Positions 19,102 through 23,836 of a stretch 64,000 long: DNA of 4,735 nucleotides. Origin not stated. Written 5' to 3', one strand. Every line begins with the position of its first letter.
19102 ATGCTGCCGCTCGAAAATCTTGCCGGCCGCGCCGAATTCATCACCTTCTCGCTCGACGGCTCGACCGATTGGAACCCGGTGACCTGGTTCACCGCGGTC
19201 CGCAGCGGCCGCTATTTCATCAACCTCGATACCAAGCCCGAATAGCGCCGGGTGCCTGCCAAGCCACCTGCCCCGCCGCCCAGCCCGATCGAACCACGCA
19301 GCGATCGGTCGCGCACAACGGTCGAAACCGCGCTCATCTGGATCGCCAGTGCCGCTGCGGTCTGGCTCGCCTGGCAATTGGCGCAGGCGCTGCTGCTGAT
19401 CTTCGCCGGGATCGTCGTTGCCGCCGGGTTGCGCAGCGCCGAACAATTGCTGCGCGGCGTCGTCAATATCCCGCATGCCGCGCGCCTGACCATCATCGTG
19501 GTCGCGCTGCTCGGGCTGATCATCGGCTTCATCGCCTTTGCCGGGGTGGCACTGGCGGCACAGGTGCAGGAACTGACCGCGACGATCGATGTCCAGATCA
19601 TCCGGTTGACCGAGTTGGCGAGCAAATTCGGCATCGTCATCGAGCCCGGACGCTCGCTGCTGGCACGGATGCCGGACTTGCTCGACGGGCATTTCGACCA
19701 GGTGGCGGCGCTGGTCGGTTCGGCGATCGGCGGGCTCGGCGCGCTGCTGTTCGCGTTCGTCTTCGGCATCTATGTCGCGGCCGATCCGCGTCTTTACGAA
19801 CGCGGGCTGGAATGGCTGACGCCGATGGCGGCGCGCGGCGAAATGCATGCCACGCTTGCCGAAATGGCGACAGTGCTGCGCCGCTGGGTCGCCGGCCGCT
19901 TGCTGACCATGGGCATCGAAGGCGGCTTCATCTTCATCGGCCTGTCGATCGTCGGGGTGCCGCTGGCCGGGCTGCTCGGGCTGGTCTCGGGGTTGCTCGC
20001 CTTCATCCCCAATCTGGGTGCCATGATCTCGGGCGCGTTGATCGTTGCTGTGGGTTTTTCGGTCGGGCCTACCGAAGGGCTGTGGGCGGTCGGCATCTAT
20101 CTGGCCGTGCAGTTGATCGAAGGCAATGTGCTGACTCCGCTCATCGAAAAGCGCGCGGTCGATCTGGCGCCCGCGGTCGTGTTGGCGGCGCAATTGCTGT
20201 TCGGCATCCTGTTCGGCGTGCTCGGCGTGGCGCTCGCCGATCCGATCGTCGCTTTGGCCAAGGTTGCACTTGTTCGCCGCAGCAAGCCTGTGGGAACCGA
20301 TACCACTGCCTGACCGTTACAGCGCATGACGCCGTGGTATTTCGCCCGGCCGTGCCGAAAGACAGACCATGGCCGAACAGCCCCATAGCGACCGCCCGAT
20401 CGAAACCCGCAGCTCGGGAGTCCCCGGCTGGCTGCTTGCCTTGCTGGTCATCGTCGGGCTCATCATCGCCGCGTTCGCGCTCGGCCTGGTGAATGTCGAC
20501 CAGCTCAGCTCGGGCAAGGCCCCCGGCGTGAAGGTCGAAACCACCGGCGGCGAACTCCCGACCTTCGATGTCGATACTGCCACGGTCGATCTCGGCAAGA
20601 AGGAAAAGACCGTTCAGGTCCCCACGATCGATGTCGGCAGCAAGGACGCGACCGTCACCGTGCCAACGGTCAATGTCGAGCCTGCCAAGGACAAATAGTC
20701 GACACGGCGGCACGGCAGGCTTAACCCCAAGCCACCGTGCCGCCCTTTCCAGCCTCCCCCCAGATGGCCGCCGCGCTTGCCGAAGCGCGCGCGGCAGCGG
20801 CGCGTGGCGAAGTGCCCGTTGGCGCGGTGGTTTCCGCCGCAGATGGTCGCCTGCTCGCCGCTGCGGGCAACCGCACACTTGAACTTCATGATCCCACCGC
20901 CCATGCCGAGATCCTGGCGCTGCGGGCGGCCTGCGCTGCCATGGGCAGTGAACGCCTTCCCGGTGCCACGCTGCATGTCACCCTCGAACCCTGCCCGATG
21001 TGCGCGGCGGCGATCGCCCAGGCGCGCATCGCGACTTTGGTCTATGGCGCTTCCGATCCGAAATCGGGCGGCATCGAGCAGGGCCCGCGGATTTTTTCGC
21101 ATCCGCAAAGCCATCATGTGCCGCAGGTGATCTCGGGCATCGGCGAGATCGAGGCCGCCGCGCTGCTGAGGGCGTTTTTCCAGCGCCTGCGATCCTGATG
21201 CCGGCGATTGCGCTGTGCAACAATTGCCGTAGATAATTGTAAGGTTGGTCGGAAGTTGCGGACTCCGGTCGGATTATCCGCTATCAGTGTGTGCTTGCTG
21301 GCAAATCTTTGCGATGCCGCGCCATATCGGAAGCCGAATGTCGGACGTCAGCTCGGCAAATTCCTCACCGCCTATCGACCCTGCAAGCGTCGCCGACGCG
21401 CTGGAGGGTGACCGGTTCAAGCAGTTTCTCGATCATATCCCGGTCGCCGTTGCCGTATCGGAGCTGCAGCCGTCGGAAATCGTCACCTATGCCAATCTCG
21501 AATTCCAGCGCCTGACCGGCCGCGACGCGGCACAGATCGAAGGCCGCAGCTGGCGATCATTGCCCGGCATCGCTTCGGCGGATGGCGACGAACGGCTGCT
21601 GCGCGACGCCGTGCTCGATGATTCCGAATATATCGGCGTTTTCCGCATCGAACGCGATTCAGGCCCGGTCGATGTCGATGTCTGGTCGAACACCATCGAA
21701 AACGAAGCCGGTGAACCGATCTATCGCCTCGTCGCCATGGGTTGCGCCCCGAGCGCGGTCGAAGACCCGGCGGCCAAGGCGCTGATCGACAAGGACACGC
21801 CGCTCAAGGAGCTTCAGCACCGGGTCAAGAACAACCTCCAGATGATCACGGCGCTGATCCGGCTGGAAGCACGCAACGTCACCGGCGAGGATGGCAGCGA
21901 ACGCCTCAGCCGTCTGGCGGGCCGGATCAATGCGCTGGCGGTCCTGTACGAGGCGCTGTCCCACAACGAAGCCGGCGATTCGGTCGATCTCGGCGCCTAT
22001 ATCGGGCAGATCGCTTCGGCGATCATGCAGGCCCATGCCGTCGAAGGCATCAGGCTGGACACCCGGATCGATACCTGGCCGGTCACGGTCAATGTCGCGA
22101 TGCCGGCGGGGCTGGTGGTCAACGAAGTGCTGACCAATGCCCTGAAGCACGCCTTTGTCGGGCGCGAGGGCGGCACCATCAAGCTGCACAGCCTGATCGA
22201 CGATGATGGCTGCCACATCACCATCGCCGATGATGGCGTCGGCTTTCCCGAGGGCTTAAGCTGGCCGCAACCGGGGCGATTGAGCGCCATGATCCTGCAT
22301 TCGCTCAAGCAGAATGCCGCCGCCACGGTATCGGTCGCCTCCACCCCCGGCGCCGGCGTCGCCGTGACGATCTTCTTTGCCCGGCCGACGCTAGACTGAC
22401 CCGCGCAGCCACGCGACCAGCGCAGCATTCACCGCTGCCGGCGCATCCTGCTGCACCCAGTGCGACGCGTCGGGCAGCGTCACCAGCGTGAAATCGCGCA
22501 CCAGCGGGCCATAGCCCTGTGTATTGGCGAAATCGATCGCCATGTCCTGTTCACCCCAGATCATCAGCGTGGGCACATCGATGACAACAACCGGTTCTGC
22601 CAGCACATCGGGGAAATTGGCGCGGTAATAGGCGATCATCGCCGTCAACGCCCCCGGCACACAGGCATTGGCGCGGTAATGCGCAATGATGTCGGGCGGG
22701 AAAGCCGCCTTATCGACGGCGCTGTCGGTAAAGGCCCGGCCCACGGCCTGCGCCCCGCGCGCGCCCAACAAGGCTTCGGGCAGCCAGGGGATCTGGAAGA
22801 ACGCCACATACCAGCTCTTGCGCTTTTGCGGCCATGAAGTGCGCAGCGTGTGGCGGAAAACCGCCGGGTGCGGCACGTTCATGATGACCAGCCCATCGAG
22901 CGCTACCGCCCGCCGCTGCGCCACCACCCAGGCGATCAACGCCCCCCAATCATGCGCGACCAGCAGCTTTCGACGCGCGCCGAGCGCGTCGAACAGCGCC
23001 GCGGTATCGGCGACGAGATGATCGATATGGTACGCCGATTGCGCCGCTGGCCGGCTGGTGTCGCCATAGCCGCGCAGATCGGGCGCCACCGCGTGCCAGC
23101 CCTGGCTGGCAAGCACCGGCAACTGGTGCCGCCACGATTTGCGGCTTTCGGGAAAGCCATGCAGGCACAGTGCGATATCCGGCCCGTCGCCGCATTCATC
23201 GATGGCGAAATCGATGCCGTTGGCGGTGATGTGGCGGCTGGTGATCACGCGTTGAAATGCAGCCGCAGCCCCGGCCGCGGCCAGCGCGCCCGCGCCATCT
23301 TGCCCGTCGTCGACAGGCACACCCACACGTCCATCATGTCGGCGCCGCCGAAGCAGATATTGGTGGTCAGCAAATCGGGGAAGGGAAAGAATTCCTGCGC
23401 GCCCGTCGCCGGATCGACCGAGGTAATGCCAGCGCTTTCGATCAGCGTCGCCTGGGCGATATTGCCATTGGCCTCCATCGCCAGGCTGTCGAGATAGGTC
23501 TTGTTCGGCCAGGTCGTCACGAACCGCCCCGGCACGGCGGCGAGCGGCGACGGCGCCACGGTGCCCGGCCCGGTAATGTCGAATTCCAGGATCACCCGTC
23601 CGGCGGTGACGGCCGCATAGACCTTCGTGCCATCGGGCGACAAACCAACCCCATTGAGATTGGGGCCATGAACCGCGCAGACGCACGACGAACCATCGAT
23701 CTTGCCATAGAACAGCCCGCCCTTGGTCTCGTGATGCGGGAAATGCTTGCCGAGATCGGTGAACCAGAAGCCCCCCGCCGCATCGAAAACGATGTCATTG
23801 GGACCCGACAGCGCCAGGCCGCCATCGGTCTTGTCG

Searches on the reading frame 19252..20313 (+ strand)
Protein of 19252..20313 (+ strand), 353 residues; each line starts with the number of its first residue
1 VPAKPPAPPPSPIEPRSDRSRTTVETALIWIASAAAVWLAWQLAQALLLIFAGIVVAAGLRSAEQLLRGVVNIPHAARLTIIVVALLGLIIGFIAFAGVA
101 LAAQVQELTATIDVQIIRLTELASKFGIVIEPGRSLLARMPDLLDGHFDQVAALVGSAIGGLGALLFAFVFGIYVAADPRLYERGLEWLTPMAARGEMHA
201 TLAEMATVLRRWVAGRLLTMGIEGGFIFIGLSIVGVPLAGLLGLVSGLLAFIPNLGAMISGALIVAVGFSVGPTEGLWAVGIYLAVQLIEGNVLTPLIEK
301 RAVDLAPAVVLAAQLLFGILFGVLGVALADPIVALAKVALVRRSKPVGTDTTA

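Call 66: search_protein_families(library=pfam, proteins=[window:19252-20313:+], max_evalue=1e-8)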
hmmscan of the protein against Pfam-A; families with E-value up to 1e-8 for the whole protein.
window:19252-20313:+ (353 aa): 1 family
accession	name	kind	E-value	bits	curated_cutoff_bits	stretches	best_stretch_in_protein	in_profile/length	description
PF01594.21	AI-2E_transport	-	3.1e-42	145.4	34.3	1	28-340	5-323/327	AI-2E family transporter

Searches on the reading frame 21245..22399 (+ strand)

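Call 66: search_protein_families(library=pfam, proteins=[window:21245-22399:+], max_evalue=1e-8)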
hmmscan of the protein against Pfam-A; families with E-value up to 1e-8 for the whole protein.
window:21245-22399:+ (384 aa): 1 family
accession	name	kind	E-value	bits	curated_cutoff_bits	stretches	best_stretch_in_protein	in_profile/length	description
PF07568.18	HisKA_2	-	1.7e-18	66.9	22.3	1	189-263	1-75/76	Histidine kinase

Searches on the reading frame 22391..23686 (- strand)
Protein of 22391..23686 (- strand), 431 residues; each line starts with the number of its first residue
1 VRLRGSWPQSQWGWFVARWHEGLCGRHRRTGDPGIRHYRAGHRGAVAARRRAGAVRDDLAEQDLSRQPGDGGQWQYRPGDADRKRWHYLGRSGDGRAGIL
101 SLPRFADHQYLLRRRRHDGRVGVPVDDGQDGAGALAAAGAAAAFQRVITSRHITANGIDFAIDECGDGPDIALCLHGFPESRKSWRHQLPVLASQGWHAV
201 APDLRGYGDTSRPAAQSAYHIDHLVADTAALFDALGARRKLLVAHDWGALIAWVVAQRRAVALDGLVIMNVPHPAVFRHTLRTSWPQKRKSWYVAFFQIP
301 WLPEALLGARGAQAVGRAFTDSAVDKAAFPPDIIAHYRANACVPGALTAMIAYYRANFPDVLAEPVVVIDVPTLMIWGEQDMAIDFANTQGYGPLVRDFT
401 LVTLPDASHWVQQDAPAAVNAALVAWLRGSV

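Call 66: search_protein_families(library=pfam, proteins=[window:22391-23686:-], max_evalue=1e-8)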
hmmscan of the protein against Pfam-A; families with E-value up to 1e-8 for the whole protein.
window:22391-23686:- (431 aa): 3 families
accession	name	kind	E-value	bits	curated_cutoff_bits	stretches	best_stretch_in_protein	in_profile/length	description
PF00561.26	Abhydrolase_1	-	3.4e-27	96.1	25.8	1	173-415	4-244/245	alpha/beta hydrolase fold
PF12697.13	Abhydrolase_6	-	2.4e-21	77.8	26.3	1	173-422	2-217/217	Alpha/beta hydrolase family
PF12146.15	Hydrolase_4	-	9.4e-13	48.4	27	1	173-409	8-232/239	Serine aminopeptidase, S33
